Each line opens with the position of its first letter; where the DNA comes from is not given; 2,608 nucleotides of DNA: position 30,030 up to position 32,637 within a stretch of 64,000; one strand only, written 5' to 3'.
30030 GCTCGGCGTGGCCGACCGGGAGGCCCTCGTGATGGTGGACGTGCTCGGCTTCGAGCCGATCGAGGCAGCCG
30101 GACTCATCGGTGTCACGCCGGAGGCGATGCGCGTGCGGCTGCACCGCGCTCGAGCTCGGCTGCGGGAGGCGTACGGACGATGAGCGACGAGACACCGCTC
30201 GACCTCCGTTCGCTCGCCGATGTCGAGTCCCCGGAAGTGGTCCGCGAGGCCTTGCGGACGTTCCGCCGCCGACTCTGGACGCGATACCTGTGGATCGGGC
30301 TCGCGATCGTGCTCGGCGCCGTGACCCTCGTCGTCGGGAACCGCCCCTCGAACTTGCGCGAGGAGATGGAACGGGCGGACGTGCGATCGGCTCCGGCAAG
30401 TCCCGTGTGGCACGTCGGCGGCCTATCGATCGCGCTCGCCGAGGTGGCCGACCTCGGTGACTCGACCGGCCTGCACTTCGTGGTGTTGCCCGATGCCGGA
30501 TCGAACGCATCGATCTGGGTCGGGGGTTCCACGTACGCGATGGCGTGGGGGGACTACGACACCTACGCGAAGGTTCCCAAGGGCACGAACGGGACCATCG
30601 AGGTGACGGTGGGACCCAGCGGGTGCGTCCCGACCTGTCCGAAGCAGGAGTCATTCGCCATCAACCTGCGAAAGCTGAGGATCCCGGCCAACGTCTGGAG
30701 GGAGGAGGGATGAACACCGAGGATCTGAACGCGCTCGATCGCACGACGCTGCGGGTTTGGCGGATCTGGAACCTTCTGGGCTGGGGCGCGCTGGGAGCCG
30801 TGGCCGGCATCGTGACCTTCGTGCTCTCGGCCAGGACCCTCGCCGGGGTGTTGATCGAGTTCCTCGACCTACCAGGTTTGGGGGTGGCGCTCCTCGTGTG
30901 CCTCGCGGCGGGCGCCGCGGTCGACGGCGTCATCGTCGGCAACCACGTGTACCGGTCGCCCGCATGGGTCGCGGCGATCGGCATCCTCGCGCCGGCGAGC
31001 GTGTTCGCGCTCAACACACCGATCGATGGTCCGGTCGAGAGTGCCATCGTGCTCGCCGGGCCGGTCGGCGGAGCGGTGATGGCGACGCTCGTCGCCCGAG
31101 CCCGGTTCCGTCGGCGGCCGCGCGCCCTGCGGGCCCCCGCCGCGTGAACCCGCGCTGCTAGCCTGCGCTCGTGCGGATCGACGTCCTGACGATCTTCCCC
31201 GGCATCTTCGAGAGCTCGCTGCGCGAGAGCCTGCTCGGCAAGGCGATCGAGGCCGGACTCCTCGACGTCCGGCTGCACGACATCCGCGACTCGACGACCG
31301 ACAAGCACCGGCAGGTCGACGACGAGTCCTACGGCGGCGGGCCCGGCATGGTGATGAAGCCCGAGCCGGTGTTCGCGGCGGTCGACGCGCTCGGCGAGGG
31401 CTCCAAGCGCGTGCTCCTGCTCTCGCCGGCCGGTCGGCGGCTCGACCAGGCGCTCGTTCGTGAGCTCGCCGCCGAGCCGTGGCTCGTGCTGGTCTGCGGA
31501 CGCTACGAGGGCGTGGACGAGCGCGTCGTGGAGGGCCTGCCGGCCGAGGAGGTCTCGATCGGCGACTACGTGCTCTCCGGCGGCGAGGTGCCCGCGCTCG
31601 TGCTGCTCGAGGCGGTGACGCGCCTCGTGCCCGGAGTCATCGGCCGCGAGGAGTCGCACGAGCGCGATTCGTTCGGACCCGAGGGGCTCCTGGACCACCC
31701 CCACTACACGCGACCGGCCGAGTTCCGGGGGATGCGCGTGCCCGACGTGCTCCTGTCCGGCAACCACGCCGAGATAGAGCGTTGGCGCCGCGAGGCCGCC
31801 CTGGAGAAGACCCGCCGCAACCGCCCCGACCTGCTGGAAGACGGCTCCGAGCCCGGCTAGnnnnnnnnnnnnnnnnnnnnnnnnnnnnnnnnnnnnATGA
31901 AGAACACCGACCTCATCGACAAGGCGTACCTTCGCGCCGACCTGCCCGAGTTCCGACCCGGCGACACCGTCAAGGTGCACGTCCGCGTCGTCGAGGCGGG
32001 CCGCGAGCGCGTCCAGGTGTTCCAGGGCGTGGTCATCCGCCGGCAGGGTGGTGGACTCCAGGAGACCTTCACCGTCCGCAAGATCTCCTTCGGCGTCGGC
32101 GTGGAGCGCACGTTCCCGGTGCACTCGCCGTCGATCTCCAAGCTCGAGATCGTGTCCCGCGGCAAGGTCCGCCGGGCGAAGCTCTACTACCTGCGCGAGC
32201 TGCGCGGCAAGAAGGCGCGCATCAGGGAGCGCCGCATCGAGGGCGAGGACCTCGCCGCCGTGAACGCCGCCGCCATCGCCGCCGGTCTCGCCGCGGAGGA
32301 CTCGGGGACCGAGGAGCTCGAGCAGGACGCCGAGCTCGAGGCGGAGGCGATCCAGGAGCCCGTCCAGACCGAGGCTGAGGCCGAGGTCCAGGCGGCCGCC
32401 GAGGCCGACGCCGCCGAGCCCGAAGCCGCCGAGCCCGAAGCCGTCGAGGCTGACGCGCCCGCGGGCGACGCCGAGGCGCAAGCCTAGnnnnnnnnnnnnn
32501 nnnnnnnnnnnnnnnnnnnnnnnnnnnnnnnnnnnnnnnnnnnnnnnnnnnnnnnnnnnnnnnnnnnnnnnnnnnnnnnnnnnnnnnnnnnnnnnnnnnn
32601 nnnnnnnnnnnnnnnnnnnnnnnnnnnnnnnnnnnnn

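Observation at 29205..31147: ECF sigma / putative anti-sigma / membrane-protein cassette (plus a divergent DUF1003 gene) embedded in the rpsP–rimM | trmD–rplS ribosomal operon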

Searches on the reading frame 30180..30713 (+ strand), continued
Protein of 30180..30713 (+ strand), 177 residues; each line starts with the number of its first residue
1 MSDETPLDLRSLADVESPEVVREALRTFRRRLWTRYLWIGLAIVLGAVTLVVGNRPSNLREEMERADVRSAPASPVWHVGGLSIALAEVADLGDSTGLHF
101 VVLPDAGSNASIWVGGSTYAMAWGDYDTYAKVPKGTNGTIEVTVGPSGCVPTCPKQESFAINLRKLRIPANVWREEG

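Call 49: search_protein_families(library=pfam, proteins=[L012:3016-3525:-, L011:1762-2259:-, L006:3757-4323:-, L006:4329-4934:-, L006:4924-5397:-], max_evalue=0.05)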
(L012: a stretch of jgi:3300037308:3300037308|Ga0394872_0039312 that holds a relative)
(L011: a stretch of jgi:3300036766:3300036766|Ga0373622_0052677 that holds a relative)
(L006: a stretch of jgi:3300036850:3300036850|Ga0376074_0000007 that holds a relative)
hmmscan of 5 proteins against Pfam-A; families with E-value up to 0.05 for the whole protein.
L012:3016-3525:- (169 aa): 1 family
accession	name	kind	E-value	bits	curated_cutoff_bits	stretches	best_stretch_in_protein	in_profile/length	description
PF21827.1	New_glue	-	0.0028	17.8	31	1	1-50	1-48/94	New glue protein family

L011:1762-2259:- (165 aa): 0 families

L006:3757-4323:- (188 aa): 0 families

L006:4329-4934:- (201 aa): 0 families

L006:4924-5397:- (157 aa): 3 families
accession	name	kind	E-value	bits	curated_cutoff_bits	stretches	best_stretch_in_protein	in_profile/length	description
PF04542.20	Sigma70_r2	-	5.7e-15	55.3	24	1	10-74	1-67/71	Sigma-70 region 2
PF08281.18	Sigma70_r4_2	-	5.5e-11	42.4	25.7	1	97-146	2-51/54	Sigma-70, region 4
PF22029.2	PhyR_sigma2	-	0.00047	20.6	27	1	25-63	15-53/55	Sigma2 domain of PhyR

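Call 78: search_protein_families(library=padloc, proteins=[window:30180-30713:+], max_evalue=0.01)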
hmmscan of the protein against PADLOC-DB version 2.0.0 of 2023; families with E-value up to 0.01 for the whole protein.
window:30180-30713:+ (177 aa): 0 families

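Call 88: find_encoding_contigs(protein=P0112, flank=4000, max_places=2)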
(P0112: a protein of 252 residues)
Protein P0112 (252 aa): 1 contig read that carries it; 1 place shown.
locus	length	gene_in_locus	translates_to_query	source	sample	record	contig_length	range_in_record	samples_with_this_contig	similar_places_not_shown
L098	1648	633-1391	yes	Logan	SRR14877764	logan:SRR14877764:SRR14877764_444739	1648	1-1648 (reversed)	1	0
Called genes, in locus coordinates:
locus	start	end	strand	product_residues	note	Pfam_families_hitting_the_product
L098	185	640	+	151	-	PF04542:Sigma70_r2, PF08281:Sigma70_r4_2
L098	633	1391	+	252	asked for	-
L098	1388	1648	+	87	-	?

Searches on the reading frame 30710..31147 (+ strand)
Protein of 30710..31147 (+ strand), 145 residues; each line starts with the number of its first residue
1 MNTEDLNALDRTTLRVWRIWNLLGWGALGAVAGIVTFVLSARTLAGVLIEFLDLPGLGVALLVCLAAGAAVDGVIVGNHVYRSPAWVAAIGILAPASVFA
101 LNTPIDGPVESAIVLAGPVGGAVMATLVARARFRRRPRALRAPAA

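Call 3: search_protein_families(library=pfam, proteins=[window:30710-31147:+], max_evalue=0.1)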
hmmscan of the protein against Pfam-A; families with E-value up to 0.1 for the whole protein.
window:30710-31147:+ (145 aa): 0 families

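Call 8: search_protein_families(library=ncbifam, proteins=[window:30710-31147:+], max_evalue=0.1)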
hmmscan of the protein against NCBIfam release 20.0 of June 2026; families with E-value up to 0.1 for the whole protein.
window:30710-31147:+ (145 aa): 0 families

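Call 15: list_cluster_members(proteins=[P0001, P0007, window:30710-31147:+, window:29728-30183:+])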
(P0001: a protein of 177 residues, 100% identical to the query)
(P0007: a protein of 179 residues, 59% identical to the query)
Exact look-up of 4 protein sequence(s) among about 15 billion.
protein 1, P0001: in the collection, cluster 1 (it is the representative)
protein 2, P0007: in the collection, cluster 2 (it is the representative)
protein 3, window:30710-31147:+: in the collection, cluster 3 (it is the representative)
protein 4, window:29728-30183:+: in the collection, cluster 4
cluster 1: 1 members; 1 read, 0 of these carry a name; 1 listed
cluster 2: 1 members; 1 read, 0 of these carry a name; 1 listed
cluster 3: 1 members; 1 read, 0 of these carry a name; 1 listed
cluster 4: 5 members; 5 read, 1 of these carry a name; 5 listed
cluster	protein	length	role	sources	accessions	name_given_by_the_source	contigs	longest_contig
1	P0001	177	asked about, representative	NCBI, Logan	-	-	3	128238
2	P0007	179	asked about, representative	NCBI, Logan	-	-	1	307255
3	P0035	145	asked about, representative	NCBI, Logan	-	-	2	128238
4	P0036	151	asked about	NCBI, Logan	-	-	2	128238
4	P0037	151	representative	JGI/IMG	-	RNA polymerase sigma-70 factor (ECF subfamily)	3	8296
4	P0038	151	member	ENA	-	-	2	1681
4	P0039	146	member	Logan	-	-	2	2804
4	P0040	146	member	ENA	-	-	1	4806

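Call 21: find_homologous_proteins(query=window:30710-31147:+, max_evalue=0.001)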
Query window:30710-31147:+ (145 aa): 16 proteins with E <= 0.001 among 2153 candidates.
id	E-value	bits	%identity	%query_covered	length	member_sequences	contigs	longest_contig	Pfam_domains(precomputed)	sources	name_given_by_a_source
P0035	1.0e-83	296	100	100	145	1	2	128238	-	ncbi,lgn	-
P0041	4.0e-48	181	67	95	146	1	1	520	-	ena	-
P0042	3.9e-47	178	62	89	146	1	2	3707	-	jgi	jgi:hypothetical protein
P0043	4.1e-37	145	56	89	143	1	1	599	-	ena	-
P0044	6.0e-36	141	53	81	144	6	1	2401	-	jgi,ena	-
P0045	8.5e-32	128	51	93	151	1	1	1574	-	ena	-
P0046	5.1e-29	119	49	90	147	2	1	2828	-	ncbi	-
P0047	2.9e-20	90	46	99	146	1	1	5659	-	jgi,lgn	jgi:hypothetical protein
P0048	3.5e-20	90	43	99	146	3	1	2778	-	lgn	-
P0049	8.9e-19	86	41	98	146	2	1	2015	-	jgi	jgi:hypothetical protein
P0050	2.1e-16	78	41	98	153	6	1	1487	-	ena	-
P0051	7.4e-15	73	39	70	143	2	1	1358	-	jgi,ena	-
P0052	4.2e-14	70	42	95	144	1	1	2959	-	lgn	-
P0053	1.3e-13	69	38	99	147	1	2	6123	-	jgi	jgi:hypothetical protein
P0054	1.7e-12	65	38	96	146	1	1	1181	-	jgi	jgi:hypothetical protein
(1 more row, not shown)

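Call 52: predict_structure(alignment_id=A4)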
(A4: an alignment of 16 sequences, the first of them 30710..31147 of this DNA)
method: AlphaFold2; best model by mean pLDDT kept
length: 145 residues; sequences in the alignment: 16
mean_pLDDT: 88.4   pTM: 0.78
mean pLDDT of the five models: 88.4, 87.8, 87.2, 85.5, 84.8
residues with pLDDT >= 90: 92; 70-90: 41; 50-70: 11; < 50: 1
segments of 3 or more residues with pLDDT < 50: none
pLDDT, mean of each block of 10 residues (from residue 1): 70 91 94 95 83 77 94 96 93 91 90 91 97 88 60
secondary structure, 60 per line:
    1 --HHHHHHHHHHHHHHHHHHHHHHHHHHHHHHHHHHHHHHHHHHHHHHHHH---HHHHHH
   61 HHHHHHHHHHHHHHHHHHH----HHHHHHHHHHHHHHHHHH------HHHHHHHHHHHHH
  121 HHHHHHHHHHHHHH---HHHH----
elements in order: H3-51 H55-79 H84-101 H108-134 H138-141

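Call 78: search_protein_families(library=padloc, proteins=[window:30710-31147:+], max_evalue=0.01)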
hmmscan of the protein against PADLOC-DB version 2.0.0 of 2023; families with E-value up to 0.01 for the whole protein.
window:30710-31147:+ (145 aa): 0 families

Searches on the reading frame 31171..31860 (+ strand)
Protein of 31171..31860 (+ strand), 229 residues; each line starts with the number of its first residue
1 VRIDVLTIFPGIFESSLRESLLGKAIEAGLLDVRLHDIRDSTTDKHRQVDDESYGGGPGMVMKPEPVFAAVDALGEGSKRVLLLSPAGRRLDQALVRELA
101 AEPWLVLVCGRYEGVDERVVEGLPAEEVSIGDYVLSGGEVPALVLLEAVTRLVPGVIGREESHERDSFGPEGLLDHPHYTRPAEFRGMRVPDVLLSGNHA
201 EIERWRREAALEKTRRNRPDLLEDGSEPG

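Call 3: search_protein_families(library=pfam, proteins=[window:31171-31860:+], max_evalue=0.1)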
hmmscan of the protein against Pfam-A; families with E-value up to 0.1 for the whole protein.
window:31171-31860:+ (229 aa): 1 family
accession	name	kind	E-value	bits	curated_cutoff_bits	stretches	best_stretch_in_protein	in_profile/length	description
PF01746.26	tRNA_m1G_MT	-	1.7e-64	217.6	27.3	1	23-219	2-195/195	tRNA (Guanine-1)-methyltransferase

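Call 68: find_related_loci(query=window:31171-31860:+, collection=metagenome_contigs, flank=4000)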
Query window:31171-31860:+ (229 aa) in metagenome_contigs; peptide patterns used: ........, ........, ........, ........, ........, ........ (x = any residue, [..] = any of these).
600 stretches matched a pattern (row limit reached: there are more); 574 encode a relative of the query (tblastn E <= 1e-3); the best 80 are kept; 80 distinct loci.
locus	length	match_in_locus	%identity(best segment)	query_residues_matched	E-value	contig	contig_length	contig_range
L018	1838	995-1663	89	1-223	2e-140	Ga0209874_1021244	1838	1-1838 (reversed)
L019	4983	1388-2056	87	1-223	5e-131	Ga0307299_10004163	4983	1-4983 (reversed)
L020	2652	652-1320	88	1-223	2e-136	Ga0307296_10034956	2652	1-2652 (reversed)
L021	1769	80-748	87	1-223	2e-138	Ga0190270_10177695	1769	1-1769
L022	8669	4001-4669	87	1-223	6e-128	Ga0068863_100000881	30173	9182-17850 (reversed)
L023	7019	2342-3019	85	1-223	2e-124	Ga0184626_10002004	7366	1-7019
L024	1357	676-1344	83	1-223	3e-134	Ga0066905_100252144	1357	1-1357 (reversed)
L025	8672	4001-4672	84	1-224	6e-122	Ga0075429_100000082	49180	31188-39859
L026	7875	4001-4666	81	1-223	2e-117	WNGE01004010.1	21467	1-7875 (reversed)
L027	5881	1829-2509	79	1-228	1e-115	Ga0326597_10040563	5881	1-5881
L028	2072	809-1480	78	1-224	2e-120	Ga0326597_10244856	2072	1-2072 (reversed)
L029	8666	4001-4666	77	1-223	4e-112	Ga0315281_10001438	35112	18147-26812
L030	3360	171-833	79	1-221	4e-114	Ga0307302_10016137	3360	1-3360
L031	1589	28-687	79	1-221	9e-120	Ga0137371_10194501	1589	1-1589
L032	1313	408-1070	79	1-221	3e-120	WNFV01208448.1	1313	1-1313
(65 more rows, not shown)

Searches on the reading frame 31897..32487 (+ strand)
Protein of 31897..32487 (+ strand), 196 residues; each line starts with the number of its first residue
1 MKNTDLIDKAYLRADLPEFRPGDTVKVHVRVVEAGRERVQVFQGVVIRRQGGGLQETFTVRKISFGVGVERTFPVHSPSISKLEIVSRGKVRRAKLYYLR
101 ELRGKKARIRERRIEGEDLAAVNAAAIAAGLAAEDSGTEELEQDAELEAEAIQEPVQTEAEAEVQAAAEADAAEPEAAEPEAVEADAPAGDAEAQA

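Call 3: search_protein_families(library=pfam, proteins=[window:31897-32487:+], max_evalue=0.1)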
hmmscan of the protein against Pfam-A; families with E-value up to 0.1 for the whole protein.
window:31897-32487:+ (196 aa): 1 family
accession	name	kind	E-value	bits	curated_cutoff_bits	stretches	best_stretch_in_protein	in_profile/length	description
PF01245.26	Ribosomal_L19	-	1.2e-48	164.1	22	1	6-112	5-111/111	Ribosomal protein L19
